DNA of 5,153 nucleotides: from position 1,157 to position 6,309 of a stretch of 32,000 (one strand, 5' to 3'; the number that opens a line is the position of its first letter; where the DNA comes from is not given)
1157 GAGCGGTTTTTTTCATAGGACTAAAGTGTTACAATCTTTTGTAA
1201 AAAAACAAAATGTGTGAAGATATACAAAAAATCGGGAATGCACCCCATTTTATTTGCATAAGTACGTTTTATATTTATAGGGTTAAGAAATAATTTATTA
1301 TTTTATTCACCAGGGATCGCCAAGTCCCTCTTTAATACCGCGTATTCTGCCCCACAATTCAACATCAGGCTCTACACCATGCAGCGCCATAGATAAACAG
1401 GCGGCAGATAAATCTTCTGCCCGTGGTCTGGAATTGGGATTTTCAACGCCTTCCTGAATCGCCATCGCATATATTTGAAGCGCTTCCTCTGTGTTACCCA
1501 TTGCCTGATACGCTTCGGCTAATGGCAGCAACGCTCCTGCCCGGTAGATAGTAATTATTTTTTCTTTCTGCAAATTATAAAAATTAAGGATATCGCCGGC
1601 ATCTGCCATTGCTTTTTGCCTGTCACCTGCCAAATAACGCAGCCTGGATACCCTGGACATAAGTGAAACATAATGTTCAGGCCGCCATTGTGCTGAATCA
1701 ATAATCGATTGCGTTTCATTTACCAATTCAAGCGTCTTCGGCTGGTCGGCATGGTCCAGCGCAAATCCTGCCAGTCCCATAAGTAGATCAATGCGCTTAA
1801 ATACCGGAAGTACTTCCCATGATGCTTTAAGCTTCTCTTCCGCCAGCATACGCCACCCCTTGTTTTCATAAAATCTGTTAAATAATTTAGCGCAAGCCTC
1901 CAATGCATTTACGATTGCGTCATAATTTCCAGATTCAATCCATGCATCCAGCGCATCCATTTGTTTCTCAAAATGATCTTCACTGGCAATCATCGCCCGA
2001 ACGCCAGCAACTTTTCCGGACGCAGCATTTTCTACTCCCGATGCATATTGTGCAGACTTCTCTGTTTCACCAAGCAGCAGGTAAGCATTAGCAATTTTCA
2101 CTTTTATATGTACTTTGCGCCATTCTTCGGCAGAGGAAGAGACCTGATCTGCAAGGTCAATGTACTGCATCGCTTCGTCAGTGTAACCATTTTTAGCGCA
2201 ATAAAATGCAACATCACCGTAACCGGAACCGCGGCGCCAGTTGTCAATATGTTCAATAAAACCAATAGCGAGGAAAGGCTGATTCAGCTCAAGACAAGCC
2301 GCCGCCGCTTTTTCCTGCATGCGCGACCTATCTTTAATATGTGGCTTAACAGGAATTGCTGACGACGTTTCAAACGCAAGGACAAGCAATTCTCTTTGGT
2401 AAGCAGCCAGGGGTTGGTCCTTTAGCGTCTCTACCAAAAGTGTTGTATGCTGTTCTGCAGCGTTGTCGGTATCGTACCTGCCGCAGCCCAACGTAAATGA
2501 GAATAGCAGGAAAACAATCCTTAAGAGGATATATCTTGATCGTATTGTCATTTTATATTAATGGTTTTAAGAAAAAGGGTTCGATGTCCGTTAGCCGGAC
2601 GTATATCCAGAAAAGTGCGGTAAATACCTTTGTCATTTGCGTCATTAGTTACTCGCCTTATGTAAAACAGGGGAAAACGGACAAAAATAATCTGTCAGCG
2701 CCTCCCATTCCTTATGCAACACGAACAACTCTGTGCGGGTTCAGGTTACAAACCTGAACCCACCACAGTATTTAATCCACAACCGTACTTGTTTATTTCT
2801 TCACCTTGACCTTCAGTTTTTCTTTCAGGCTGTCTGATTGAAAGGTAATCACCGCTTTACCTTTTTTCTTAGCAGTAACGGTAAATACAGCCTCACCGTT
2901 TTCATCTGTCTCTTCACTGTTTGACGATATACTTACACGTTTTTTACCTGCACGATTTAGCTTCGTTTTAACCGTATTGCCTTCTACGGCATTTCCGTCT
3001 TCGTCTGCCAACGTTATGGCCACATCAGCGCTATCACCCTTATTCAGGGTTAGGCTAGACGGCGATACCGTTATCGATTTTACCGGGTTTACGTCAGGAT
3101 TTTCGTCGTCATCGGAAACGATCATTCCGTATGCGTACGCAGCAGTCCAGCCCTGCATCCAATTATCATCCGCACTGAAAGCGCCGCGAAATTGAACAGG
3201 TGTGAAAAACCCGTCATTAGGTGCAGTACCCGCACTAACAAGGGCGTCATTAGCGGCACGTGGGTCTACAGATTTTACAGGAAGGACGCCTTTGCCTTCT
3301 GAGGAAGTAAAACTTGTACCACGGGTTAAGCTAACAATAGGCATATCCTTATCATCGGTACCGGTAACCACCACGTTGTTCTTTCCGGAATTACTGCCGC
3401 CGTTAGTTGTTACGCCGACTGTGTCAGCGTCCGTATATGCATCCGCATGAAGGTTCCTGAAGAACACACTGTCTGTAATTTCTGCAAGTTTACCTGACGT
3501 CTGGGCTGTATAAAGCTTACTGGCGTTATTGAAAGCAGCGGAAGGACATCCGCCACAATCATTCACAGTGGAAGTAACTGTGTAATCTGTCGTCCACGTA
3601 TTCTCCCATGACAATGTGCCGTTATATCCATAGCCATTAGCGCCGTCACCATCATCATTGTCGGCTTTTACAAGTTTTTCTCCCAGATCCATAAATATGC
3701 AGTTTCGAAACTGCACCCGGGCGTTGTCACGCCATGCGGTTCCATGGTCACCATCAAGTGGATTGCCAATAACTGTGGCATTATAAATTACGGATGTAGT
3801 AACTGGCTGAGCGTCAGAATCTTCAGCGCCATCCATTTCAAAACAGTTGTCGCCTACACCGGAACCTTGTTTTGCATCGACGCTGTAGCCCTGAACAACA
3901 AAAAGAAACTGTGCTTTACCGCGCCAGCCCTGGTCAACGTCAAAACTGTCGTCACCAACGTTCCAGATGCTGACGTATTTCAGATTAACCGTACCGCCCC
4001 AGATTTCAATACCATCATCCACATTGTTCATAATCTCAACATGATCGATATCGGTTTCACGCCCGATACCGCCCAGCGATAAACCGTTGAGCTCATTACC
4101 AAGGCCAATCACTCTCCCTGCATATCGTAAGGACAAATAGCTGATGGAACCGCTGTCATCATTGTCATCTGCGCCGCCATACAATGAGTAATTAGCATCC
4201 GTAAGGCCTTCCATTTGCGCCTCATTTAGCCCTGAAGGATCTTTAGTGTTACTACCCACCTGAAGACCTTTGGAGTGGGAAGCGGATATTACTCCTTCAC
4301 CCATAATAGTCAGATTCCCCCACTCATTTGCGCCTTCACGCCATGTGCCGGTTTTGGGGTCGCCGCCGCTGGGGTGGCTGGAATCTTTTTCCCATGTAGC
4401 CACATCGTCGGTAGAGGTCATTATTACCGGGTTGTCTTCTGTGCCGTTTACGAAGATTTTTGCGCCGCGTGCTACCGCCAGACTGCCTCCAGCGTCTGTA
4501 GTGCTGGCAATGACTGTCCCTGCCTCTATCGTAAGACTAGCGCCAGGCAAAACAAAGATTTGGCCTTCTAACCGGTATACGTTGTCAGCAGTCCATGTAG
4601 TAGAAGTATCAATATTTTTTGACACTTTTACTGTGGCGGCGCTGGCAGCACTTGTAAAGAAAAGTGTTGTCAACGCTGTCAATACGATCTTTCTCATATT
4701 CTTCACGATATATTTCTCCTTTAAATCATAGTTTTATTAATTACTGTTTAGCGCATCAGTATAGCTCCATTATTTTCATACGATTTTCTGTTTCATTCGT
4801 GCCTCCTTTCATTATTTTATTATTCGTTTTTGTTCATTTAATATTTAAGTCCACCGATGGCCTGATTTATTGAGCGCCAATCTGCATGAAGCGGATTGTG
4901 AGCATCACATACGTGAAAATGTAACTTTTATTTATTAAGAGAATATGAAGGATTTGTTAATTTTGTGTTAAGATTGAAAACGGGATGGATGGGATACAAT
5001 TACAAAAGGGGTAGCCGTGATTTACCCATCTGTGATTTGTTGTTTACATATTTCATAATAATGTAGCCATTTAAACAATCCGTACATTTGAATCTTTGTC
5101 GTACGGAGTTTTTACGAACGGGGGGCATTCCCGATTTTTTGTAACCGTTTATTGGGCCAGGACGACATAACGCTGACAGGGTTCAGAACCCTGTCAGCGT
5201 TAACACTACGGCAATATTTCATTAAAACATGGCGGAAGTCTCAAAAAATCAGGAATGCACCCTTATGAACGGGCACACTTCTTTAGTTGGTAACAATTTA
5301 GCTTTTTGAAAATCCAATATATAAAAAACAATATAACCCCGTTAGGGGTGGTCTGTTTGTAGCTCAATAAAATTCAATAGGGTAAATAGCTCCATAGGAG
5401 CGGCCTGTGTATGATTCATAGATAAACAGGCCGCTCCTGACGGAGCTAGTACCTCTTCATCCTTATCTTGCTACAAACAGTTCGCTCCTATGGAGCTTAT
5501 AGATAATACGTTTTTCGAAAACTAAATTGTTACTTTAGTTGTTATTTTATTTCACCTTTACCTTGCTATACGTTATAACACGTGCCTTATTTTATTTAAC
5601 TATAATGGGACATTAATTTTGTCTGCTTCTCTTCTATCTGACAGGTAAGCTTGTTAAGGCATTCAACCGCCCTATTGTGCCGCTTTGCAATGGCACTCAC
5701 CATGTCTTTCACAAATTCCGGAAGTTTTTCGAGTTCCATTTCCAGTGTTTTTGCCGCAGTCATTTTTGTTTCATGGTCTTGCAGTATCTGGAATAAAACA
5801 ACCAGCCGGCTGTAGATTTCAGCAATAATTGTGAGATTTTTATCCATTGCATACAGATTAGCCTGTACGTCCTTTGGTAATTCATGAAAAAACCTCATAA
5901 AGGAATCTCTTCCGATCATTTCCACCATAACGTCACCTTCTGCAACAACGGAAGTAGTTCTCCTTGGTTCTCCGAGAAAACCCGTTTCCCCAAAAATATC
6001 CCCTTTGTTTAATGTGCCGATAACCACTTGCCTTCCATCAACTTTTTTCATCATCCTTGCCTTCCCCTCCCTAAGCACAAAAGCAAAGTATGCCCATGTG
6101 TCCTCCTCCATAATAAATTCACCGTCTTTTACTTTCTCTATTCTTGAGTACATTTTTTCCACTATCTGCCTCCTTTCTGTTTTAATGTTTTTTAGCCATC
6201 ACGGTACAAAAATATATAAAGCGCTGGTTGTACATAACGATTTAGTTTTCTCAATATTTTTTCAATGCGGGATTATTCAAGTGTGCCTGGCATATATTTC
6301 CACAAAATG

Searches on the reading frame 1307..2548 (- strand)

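Call 6: search_protein_families(library=pfam, proteins=[window:1307-2548:-], max_evalue=0.01)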
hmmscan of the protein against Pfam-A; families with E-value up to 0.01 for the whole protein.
window:1307-2548:- (413 aa): 7 families
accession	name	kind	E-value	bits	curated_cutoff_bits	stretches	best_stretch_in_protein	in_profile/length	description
PF13428.12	TPR_14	-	3.1e-05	24.7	23.5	0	339-371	3-35/44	Tetratricopeptide repeat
PF13176.12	TPR_7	-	4.5e-05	23.7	27.9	1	340-373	2-34/36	Tetratricopeptide repeat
PF14559.12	TPR_19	-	0.0011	19.7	25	0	337-370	25-58/68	Tetratricopeptide repeat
PF13181.12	TPR_8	-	0.0012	19.3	25.7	0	343-361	7-25/34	Tetratricopeptide repeat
PF13424.12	TPR_12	-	0.0014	19.3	30.1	0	337-365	3-31/77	Tetratricopeptide repeat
PF13174.12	TPR_6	-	0.0026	18.8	26.3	0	339-365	2-28/33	Tetratricopeptide repeat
PF07721.20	TPR_4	-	0.0089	17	27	0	338-359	2-23/26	Tetratricopeptide repeat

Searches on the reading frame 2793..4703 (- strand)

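Call 6: search_protein_families(library=pfam, proteins=[window:2793-4703:-], max_evalue=0.01)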
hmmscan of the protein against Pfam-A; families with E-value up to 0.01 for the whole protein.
window:2793-4703:- (636 aa): 2 families
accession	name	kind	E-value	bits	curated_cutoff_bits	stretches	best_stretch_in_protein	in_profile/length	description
PF02369.22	Big_1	-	2.1e-08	34.6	34.9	1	543-624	3-82/93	Bacterial Ig-like domain (group 1)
PF09134.16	Invasin_D3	-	2.1e-07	31.8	33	1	543-625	6-84/98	Invasin, domain 3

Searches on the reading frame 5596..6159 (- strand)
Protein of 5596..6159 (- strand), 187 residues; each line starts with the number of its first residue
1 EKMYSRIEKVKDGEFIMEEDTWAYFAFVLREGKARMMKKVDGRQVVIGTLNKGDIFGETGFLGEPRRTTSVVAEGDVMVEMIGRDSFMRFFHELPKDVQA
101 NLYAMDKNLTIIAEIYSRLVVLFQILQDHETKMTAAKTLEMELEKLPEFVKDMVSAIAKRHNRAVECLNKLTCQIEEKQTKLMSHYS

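Call 6: search_protein_families(library=pfam, proteins=[window:5596-6159:-], max_evalue=0.01)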
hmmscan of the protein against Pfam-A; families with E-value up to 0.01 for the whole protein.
window:5596-6159:- (187 aa): 1 family
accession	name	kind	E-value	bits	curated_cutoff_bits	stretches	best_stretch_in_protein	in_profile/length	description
PF00027.35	cNMP_binding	-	5.8e-17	61.9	27.5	1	8-92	2-87/89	Cyclic nucleotide-binding domain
